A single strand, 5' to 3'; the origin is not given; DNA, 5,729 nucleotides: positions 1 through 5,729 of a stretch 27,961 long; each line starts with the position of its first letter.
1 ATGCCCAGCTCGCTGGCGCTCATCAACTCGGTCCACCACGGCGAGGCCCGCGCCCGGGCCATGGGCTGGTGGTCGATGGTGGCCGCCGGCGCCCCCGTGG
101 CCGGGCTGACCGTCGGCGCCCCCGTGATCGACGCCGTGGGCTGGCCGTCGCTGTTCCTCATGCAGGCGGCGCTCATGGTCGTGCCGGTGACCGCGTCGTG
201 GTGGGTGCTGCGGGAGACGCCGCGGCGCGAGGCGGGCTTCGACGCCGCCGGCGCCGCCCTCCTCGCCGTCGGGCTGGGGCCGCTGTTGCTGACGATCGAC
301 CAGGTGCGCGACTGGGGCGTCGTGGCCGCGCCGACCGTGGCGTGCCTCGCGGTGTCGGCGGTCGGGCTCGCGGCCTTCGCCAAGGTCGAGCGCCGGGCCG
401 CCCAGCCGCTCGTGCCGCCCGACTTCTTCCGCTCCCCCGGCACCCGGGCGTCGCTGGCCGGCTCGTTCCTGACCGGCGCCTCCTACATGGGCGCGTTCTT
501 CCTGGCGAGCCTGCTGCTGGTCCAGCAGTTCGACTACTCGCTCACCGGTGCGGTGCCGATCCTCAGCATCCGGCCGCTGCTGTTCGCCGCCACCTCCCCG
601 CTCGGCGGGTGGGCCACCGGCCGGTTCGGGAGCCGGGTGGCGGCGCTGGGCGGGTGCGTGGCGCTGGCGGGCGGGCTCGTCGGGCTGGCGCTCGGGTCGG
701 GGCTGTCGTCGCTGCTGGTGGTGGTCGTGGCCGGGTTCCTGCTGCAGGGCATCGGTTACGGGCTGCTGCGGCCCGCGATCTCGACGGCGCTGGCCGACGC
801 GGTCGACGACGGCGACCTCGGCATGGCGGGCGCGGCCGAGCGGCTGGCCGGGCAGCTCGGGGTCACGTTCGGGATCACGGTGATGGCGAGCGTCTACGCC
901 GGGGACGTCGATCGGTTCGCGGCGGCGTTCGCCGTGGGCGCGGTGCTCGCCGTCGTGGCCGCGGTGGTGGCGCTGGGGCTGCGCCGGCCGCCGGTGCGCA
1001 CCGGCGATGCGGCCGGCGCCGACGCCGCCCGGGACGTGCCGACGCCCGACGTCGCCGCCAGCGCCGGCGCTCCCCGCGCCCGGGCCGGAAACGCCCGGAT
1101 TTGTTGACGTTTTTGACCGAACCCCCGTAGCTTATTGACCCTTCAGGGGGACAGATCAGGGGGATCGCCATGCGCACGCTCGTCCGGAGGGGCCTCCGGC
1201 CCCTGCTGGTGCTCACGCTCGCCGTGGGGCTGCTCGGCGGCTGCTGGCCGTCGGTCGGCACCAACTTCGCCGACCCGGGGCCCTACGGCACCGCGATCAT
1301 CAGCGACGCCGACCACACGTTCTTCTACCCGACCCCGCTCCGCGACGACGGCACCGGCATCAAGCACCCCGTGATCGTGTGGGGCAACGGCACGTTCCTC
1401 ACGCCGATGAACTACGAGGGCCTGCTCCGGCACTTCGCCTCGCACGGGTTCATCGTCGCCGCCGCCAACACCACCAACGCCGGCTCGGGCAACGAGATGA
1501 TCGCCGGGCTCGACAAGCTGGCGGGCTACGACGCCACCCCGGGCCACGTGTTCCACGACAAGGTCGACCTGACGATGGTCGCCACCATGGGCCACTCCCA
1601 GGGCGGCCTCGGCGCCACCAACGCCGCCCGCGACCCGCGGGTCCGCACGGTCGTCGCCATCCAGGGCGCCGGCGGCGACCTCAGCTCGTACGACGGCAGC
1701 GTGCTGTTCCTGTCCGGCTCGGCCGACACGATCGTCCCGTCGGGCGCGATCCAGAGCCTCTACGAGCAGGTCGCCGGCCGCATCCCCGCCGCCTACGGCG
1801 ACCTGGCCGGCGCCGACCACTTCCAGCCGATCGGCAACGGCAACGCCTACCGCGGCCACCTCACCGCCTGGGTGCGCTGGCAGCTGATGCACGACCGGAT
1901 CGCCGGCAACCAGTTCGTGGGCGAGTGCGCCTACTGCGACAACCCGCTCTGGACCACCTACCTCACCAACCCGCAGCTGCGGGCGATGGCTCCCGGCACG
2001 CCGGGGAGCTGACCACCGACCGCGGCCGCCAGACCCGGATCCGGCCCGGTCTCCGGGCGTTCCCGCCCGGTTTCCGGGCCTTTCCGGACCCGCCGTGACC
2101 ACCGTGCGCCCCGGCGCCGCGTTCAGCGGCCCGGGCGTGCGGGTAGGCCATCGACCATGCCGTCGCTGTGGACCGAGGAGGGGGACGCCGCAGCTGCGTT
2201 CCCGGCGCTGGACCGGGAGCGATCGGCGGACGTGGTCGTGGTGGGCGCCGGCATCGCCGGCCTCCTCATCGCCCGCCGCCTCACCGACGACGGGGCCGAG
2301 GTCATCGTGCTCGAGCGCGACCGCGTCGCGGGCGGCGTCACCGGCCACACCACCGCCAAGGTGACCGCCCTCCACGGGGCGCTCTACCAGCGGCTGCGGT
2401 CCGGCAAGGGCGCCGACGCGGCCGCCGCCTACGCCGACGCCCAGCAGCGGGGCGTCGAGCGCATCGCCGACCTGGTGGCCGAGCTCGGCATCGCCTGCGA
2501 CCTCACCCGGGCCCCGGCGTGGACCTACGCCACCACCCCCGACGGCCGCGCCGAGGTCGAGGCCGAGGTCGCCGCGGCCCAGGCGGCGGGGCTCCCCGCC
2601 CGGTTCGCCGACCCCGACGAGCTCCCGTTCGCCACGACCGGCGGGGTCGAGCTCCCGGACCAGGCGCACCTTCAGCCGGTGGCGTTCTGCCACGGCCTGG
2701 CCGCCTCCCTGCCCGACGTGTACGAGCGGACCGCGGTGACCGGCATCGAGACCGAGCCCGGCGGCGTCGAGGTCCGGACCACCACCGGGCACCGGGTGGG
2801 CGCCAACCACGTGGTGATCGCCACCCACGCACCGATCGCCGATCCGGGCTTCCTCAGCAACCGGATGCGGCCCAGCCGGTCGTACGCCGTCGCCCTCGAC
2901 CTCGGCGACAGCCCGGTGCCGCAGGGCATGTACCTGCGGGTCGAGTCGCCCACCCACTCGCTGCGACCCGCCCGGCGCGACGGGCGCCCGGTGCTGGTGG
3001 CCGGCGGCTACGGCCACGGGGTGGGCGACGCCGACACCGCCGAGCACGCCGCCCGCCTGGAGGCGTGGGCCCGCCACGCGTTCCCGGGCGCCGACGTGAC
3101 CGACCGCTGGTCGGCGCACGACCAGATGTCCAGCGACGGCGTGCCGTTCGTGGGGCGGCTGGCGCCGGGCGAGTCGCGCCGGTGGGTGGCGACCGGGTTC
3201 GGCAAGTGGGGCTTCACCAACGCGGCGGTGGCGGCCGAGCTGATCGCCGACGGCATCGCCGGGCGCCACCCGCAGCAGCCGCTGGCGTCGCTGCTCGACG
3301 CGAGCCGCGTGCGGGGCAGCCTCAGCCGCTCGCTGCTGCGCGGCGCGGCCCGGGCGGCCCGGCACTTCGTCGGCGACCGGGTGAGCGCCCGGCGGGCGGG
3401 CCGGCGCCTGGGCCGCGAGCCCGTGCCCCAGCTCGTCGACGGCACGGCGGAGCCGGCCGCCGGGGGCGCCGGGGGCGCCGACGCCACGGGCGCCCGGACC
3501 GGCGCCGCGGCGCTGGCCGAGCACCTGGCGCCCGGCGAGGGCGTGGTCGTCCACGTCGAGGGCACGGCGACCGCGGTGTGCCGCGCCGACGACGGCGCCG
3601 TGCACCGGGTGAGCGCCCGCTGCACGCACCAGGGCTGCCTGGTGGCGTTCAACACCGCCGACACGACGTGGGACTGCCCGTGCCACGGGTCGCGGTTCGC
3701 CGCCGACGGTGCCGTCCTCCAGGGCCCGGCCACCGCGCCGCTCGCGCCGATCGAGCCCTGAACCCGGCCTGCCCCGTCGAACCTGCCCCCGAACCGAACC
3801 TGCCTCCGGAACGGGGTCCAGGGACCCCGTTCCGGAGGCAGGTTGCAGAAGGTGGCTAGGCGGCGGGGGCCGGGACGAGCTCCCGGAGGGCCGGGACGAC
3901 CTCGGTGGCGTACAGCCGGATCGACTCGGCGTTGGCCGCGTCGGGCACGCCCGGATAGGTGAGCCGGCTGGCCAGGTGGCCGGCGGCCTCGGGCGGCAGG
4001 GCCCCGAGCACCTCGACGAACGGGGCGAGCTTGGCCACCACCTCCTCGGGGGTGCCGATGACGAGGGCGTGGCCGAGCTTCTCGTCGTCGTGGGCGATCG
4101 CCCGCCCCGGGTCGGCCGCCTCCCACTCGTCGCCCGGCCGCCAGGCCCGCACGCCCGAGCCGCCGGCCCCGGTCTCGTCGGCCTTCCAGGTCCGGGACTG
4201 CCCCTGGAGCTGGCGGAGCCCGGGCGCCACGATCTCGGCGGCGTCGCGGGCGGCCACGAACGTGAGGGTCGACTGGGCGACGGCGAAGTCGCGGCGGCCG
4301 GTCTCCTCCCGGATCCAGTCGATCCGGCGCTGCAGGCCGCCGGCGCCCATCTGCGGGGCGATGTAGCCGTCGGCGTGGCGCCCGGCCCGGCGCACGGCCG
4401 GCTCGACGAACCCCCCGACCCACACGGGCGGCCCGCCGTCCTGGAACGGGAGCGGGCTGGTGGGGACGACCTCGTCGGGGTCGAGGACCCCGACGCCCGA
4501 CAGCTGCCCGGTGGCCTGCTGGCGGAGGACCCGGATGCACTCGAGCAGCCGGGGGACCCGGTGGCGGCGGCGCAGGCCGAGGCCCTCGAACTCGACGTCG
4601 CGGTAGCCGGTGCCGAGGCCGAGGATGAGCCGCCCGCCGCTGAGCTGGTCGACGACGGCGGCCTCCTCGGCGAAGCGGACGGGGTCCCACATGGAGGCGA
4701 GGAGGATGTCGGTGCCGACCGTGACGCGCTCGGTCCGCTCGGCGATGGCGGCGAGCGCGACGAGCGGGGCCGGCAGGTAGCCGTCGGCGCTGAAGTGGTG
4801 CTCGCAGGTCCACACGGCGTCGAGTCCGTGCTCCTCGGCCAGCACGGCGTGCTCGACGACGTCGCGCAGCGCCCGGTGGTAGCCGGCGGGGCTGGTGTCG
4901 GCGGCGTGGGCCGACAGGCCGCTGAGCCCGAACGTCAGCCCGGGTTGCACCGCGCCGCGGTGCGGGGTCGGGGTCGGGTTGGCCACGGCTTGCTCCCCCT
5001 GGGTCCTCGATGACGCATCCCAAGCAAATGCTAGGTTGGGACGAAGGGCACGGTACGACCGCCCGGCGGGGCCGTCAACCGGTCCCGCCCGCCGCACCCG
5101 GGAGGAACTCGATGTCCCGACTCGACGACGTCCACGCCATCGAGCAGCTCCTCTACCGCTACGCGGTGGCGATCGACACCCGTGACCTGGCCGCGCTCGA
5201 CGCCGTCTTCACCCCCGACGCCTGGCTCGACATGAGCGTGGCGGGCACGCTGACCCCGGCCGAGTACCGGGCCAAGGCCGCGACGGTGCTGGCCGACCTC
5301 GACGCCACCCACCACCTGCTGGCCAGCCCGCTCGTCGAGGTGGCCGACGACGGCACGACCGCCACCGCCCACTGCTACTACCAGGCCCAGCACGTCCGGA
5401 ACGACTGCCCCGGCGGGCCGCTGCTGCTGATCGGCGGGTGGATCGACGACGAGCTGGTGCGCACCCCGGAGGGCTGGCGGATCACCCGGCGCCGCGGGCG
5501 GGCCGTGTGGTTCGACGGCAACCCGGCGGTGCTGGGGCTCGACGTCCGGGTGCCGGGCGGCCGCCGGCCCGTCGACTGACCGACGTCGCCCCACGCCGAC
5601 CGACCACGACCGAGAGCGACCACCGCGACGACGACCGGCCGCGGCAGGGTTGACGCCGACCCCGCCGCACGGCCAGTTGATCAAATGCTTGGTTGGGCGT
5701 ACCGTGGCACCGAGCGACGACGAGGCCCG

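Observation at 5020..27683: Six copies of a KstR2-like operator define a dispersed, non-canonical catabolic regulon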

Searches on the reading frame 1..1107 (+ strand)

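Call 8: search_protein_families(library=pfam, proteins=[window:1-1107:+])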
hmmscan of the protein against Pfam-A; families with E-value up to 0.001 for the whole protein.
window:1-1107:+ (368 aa): 1 family
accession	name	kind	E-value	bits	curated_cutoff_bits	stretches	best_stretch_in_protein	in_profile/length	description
PF07690.21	MFS_1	-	9.7e-30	104.1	33.4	2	1-246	103-302/347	Major Facilitator Superfamily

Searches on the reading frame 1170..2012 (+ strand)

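Call 8: search_protein_families(library=pfam, proteins=[window:1170-2012:+])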
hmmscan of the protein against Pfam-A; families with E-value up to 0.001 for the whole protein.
window:1170-2012:+ (280 aa): 2 families
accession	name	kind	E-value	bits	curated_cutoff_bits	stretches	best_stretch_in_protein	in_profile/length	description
PF12740.14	PETase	-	1.4e-12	48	28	1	51-241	44-235/263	PET hydrolase-like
PF07224.18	Chlorophyllase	-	1.4e-07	31.1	26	1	65-149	41-130/301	Chlorophyllase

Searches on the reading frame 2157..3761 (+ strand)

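Call 8: search_protein_families(library=pfam, proteins=[window:2157-3761:+])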
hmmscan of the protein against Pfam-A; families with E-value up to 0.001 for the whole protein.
window:2157-3761:+ (534 aa): 10 families
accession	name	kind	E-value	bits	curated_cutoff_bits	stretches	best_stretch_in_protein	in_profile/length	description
PF01266.30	DAO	-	1.1e-49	170.4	27.9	1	25-365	1-352/353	FAD dependent oxidoreductase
PF00355.32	Rieske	-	9.1e-14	51.6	20.3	1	453-530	7-85/88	Rieske [2Fe-2S] domain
PF01593.30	Amino_oxidase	-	3.1e-07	30.5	19.8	0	187-229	218-260/443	Flavin containing amine oxidoreductase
PF13450.12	NAD_binding_8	-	3.4e-07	30.9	21.9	1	28-62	1-35/68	NAD(P)-binding Rossmann-like domain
PF07992.20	Pyr_redox_2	-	1.8e-05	24.8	26.1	1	25-59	2-38/291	Pyridine nucleotide-disulphide oxidoreductase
PF03486.20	HI0933_like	-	4.7e-05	23.4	50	0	25-59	2-36/244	HI0933-like protein Rossmann domain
PF01946.23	Thi4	-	7.6e-05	22.5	26.2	1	15-62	9-57/235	Thi4 family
PF00890.30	FAD_binding_2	-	0.00023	20.9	20.4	1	25-224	1-195/414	FAD binding domain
PF01494.25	FAD_binding_3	-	0.0004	20.2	22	1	24-56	2-34/349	FAD binding domain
PF13454.12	NAD_binding_9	-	0.00073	20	21.8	0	190-223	119-152/155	FAD-NAD(P)-binding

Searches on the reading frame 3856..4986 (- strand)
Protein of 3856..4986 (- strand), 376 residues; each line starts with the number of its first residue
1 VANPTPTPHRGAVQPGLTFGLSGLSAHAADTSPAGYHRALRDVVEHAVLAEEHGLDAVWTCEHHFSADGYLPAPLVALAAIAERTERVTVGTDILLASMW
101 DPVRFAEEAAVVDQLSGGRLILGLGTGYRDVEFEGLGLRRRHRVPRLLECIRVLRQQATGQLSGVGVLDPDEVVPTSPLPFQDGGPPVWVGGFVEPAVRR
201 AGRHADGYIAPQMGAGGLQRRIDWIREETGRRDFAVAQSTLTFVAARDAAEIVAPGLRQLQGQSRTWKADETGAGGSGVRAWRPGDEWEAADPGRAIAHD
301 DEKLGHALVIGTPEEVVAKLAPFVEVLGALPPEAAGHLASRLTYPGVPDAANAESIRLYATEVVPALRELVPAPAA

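Call 8: search_protein_families(library=pfam, proteins=[window:3856-4986:-])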
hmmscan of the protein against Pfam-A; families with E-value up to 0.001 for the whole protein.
window:3856-4986:- (376 aa): 1 family
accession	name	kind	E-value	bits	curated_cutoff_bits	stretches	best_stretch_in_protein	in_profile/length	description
PF00296.26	Bac_luciferase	-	4.7e-53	181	27.9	1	20-325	4-309/314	Luciferase-like monooxygenase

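Call 66: search_protein_families(library=ncbifam, max_evalue=1e-10, proteins=[window:3856-4986:-])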
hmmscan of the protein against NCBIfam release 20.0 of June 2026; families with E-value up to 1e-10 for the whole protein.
window:3856-4986:- (376 aa): 23 families
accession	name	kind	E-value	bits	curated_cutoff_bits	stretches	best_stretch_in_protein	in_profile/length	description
TIGR03619.1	F420_Rv2161c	subfamily_domain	1.4e-36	126.4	166.9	1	45-244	2-217/247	TIGR03619 family F420-dependent LLM class oxidoreductase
TIGR04027.1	LLM_KPN_01858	hypoth_equivalog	5.2e-29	101.2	412.9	1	41-209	20-182/326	putative FMN-dependent luciferase-like monooxygenase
TIGR03621.1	F420_MSMEG_2516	subfamily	3.1e-28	98.8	213.15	1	38-259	11-237/295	TIGR03621 family F420-dependent LLM class oxidoreductase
TIGR04036.1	LLM_CE1758_fam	subfamily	4.6e-22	78.3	479.1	1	34-212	21-201/355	CE1758 family FMN-dependent luciferase-like monooxygenase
TIGR03571.1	lucif_BA3436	subfamily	4.7e-21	75.3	303.9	1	17-234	11-230/304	TIGR03571 family LLM class oxidoreductase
TIGR04020.1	seco_metab_LLM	subfamily_domain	1.9e-20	73.3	244.45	1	40-204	18-184/341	MupA/Atu3671 family FMN-dependent luciferase-like monooxygenase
NF002619.0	PRK02271.1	equivalog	2.1e-20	73.3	276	1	40-209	13-175/329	5,10-methylenetetrahydromethanopterin reductase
TIGR03560.1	F420_Rv1855c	subfamily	4.3e-20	72.5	231.4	1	39-228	11-211/227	TIGR03560 family F420-dependent LLM class oxidoreductase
TIGR03858.1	LLM_2I7G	subfamily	3.4e-19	69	462.25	1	28-127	13-111/337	Atu2307/SP_0267 family LLM class monooxygenase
TIGR04024.1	F420_NP1902A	hypoth_equivalog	5.3e-19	68.1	345.4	1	38-328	12-304/330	TIGR04024 family LLM class F420-dependent oxidoreductase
TIGR03564.1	F420_MSMEG_4879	subfamily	7.9e-16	58.5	234.25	1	43-210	1-162/265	TIGR03564 family F420-dependent LLM class oxidoreductase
NF052254.1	luciferase_Alph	exception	3.4e-15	56.1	600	1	40-139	21-120/354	luciferase subunit alpha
NF052255.1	luciferase_Beta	exception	4.9e-15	55.4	500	1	39-155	20-138/325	luciferase subunit beta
TIGR03555.1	F420_mer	equivalog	2.7e-14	53.3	348.7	1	42-162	13-127/325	5,10-methylenetetrahydromethanopterin reductase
TIGR03558.1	oxido_grp_1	subfamily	3.8e-14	52.6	166.95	1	37-325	16-296/325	MsnO8 family LLM class oxidoreductase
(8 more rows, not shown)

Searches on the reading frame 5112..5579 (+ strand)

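Call 8: search_protein_families(library=pfam, proteins=[window:5112-5579:+])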
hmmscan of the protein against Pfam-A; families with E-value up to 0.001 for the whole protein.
window:5112-5579:+ (155 aa): 1 family
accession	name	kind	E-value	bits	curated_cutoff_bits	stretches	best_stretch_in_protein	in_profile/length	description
PF13577.12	SnoaL_4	-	5.3e-32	110.9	24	1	3-128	2-126/126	SnoaL-like domain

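Call 66: search_protein_families(library=ncbifam, max_evalue=1e-10, proteins=[window:5112-5579:+])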
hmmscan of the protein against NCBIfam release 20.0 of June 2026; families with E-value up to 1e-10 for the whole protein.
window:5112-5579:+ (155 aa): 0 families
